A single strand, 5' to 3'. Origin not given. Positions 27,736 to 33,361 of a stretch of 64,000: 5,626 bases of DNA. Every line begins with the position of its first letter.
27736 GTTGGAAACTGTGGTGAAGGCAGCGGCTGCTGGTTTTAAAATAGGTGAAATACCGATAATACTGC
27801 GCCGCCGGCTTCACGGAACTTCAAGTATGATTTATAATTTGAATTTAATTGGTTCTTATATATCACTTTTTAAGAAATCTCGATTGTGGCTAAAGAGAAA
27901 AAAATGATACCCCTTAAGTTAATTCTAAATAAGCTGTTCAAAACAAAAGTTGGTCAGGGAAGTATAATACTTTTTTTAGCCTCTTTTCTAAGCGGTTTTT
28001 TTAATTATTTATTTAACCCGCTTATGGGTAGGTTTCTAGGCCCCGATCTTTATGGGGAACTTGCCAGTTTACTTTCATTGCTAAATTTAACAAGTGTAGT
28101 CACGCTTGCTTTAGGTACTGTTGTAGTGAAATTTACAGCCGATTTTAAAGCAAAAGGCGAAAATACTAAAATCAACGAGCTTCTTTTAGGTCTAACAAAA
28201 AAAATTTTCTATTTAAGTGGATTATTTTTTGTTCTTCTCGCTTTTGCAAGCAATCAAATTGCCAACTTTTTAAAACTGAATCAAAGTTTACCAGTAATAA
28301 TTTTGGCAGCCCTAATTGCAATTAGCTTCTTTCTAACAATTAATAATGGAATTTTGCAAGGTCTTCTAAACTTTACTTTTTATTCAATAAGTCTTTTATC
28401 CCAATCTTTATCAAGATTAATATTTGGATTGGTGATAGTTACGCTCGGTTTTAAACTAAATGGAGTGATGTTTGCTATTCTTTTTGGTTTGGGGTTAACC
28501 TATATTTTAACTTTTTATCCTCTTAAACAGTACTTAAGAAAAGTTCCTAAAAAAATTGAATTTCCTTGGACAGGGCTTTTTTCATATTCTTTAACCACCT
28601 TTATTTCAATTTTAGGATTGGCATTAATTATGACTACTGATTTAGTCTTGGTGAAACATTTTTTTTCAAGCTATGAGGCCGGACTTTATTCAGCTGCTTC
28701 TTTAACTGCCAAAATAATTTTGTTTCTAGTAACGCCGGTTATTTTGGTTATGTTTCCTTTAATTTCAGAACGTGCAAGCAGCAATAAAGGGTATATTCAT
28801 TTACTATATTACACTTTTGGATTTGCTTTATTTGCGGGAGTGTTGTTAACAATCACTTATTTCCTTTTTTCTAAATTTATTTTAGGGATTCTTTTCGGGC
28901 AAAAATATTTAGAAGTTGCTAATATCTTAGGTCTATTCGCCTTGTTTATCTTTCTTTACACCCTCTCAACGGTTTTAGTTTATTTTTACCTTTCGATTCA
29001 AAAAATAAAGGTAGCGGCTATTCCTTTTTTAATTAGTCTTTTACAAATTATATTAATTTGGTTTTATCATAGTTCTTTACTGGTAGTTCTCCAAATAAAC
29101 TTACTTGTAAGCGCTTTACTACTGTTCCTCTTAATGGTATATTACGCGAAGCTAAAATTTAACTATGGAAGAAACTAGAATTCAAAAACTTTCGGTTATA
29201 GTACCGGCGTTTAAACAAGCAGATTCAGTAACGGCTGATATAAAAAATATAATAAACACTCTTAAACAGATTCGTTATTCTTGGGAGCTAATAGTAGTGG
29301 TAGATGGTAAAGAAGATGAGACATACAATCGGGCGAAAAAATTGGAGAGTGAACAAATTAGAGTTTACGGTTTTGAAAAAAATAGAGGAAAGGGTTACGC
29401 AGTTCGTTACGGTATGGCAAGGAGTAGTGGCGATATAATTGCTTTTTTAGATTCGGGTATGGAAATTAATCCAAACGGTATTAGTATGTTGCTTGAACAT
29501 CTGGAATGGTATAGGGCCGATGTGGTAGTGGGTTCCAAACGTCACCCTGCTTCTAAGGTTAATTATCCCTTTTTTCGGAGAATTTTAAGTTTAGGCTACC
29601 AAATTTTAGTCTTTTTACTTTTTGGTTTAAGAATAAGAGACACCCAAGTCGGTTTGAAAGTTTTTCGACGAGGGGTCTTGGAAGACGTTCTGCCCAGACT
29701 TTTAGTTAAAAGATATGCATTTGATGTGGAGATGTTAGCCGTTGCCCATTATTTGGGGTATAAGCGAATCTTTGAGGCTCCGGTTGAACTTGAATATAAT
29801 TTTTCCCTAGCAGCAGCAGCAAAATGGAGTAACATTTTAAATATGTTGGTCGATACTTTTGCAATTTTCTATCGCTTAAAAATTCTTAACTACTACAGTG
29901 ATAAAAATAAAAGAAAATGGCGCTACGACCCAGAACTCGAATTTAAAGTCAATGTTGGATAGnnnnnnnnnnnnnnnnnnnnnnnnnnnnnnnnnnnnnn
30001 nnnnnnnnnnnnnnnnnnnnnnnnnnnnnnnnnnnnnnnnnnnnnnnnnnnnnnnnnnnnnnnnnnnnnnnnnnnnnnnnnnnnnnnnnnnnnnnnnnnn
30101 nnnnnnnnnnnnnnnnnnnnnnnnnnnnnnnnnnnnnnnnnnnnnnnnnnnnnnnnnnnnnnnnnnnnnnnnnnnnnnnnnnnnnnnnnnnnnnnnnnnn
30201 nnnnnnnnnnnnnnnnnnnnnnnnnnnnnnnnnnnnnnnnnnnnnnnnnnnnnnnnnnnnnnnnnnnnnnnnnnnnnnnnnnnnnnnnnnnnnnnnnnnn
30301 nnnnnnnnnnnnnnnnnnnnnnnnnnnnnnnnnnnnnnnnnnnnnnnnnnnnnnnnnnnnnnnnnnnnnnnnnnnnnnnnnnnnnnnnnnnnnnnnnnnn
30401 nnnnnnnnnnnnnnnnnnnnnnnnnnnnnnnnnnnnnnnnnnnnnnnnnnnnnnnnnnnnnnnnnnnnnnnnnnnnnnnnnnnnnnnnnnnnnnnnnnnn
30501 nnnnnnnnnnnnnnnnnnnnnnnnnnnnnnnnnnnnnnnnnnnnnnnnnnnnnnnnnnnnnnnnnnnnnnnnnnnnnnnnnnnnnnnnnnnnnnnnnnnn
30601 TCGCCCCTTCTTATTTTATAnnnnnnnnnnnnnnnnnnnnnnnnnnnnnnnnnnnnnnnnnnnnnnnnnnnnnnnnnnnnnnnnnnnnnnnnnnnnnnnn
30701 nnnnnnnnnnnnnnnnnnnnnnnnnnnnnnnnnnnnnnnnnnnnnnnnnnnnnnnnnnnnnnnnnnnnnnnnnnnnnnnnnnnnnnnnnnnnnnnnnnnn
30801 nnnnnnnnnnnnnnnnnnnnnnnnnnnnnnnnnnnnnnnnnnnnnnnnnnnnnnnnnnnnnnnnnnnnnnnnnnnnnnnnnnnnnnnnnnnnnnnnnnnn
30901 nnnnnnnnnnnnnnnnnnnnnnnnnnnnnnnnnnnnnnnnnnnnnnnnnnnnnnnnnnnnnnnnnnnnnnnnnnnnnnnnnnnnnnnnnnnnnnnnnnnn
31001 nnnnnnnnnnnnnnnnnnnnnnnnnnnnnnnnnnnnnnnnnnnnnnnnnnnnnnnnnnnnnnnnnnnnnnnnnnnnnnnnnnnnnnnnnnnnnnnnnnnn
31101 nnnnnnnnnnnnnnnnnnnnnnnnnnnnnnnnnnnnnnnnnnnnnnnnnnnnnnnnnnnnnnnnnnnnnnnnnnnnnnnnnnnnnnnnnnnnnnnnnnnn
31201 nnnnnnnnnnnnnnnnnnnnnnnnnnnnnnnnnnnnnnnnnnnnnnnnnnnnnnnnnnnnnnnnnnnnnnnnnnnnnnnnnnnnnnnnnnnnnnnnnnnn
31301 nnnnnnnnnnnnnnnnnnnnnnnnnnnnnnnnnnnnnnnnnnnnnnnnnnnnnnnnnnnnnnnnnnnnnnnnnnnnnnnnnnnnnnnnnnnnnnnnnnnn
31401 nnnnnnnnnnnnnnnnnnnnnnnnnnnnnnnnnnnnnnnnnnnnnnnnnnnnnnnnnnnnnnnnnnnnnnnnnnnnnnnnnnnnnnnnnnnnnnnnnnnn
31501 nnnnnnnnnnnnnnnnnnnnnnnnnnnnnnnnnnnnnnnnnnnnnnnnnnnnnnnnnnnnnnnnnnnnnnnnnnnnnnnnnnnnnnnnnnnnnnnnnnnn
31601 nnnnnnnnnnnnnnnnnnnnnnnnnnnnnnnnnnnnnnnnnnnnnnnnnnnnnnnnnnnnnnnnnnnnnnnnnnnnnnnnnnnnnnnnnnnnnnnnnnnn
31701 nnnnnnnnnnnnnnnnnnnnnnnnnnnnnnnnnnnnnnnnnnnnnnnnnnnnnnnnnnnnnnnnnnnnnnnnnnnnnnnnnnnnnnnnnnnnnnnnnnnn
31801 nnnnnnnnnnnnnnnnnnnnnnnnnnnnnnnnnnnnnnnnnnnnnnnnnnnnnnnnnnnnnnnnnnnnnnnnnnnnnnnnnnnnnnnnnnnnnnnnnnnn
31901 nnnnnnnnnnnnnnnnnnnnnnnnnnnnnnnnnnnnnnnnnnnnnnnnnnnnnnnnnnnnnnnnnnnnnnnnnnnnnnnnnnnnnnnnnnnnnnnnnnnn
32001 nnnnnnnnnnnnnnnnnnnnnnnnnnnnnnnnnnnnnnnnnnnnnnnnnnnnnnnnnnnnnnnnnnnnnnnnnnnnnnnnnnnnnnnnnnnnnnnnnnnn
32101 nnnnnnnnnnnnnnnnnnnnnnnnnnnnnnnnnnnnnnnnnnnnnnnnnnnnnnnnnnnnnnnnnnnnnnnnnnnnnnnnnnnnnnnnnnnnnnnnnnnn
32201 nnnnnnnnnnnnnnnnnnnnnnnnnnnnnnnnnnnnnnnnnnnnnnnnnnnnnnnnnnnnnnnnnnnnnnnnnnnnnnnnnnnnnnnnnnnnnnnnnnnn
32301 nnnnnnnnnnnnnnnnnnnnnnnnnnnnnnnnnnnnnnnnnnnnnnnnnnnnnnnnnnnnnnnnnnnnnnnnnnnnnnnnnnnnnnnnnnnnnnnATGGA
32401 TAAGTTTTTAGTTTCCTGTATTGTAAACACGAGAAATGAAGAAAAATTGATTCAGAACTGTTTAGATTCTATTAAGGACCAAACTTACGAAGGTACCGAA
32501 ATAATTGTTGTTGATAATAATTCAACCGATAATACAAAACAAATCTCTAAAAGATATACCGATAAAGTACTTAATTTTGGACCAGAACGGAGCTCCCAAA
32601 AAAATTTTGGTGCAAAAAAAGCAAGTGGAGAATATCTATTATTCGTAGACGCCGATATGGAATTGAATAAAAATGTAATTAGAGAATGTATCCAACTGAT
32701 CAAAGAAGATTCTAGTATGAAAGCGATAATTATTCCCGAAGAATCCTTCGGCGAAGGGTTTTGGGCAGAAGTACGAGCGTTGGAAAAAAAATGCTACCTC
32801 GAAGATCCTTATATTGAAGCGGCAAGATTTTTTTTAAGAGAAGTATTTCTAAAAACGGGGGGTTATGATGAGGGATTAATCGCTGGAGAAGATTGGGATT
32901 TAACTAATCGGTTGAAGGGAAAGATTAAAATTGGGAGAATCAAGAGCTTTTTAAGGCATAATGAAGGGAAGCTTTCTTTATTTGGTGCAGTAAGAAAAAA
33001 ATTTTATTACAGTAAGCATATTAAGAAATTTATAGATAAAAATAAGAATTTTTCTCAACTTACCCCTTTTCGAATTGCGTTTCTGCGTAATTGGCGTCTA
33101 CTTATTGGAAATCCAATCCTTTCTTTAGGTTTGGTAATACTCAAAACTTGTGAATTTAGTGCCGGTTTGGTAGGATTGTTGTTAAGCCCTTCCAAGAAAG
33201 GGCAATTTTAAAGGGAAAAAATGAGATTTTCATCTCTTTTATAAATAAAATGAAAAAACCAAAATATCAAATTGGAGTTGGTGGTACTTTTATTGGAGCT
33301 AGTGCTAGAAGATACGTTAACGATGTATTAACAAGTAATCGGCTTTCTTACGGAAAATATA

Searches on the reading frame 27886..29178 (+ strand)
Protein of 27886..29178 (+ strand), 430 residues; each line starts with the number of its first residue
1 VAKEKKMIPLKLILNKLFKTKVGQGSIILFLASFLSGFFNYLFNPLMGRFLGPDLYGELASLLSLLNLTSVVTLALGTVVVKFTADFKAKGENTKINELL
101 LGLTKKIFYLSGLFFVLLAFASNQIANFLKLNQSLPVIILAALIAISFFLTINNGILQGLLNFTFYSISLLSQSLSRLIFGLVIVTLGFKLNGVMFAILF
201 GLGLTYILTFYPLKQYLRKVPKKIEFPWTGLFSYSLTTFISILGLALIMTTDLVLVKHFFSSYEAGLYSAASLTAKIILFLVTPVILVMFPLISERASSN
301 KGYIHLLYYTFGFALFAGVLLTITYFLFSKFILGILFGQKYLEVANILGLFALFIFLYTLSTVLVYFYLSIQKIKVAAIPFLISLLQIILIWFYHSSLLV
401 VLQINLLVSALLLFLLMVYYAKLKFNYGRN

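Call 23: search_protein_families(library=pfam, proteins=[window:27886-29178:+], max_evalue=0.00001)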
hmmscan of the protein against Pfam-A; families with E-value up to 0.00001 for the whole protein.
window:27886-29178:+ (430 aa): 2 families
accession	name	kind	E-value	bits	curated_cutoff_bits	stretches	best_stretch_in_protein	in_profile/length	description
PF01943.22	Polysacc_synt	-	3.6e-17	63.1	28.2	1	23-295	2-272/274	Polysaccharide biosynthesis protein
PF13440.11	Polysacc_synt_3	-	1e-13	51.7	23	1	47-345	2-292/293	Polysaccharide biosynthesis protein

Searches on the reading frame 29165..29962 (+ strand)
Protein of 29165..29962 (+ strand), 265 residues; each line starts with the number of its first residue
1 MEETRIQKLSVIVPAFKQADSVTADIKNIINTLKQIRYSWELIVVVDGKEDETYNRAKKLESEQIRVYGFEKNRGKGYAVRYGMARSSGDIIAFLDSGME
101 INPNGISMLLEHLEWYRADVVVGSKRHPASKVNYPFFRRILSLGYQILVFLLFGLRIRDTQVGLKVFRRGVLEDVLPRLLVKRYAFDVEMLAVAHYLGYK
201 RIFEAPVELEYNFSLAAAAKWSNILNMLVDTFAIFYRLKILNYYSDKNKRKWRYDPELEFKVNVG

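Call 23: search_protein_families(library=pfam, proteins=[window:29165-29962:+], max_evalue=0.00001)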
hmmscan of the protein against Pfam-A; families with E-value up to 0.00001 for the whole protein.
window:29165-29962:+ (265 aa): 2 families
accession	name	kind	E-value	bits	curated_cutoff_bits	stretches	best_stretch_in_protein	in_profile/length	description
PF00535.33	Glycos_transf_2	-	8e-25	88.1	23.3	1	10-175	1-167/168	Glycosyl transferase family 2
PF13641.12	Glyco_tranf_2_3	-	9.4e-07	29.5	27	1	9-115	3-113/230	Glycosyltransferase like family 2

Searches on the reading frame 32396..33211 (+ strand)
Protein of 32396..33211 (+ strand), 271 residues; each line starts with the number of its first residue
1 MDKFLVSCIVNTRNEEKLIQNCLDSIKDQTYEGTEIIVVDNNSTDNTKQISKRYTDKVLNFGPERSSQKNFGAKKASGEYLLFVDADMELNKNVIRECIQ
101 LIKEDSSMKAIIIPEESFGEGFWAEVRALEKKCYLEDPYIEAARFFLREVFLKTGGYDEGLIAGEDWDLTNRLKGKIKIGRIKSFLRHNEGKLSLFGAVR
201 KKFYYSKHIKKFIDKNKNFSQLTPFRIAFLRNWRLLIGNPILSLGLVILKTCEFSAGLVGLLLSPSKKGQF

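Call 24: search_protein_families(library=pfam, proteins=[window:32396-33211:+], max_evalue=0.00001)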
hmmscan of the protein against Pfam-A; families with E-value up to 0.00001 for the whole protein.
window:32396-33211:+ (271 aa): 3 families
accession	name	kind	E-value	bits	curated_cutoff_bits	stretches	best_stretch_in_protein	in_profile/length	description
PF00535.33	Glycos_transf_2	-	2.4e-25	89.8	23.3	1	7-123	1-125/168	Glycosyl transferase family 2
PF10111.15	Glyco_tranf_2_2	-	1.1e-11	45.2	27.3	1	10-103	4-107/276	Glycosyltransferase like family 2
PF13641.12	Glyco_tranf_2_3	-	8e-07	29.7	27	0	6-115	3-123/230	Glycosyltransferase like family 2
